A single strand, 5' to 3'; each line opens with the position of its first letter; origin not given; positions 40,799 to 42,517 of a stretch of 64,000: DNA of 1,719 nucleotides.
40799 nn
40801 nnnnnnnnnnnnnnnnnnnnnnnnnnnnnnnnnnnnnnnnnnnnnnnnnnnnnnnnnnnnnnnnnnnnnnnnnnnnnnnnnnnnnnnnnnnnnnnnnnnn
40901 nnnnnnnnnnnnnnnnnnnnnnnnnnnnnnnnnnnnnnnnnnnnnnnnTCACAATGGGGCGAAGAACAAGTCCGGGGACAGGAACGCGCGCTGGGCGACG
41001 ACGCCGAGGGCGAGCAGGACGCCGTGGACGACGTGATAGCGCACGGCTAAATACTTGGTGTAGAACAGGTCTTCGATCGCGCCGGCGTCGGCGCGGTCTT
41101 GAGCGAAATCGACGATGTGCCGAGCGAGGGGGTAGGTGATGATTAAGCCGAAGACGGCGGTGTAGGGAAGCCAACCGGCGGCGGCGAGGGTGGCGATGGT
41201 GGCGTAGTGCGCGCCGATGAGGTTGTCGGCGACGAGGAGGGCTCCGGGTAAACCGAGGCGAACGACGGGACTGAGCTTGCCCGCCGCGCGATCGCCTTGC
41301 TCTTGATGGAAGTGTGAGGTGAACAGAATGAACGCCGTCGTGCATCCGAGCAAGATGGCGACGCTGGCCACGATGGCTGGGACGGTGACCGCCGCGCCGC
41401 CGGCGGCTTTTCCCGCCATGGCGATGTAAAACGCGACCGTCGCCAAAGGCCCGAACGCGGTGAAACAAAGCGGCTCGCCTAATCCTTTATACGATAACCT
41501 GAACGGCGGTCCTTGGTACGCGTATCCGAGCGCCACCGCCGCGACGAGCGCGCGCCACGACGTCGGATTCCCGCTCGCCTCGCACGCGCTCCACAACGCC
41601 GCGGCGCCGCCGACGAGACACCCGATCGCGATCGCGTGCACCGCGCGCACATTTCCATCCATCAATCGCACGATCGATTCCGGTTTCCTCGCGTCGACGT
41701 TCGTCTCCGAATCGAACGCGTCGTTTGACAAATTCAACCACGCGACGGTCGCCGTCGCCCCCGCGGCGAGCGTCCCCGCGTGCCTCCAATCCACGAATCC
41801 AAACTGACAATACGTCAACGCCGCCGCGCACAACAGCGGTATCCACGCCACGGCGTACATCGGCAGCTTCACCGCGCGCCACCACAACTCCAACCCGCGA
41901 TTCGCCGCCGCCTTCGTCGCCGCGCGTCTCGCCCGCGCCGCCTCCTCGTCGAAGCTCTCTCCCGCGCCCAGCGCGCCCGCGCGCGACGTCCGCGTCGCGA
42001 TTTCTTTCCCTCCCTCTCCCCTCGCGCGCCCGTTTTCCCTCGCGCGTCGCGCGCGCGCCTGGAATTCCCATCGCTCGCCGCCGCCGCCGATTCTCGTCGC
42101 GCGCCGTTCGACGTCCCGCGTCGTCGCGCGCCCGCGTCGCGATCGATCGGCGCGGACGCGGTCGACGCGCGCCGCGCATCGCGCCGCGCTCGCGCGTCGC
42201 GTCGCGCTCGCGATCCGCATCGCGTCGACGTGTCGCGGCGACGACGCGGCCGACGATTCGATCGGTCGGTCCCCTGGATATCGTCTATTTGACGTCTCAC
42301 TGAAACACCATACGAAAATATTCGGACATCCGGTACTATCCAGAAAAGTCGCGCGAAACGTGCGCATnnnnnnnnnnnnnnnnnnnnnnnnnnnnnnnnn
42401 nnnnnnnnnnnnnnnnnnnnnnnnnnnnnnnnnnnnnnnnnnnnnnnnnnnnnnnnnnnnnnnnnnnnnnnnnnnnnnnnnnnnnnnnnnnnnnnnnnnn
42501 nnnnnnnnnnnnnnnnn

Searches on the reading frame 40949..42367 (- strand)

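Call 16: search_protein_families(library=pfam, proteins=[window:40949-42367:-], max_evalue=0.001)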
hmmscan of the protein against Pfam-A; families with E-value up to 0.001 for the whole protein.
window:40949-42367:- (472 aa): 1 family
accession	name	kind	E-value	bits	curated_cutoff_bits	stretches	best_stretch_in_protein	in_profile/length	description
PF01040.23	UbiA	-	6.9e-21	75.1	34.2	1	178-429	5-240/250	UbiA prenyltransferase family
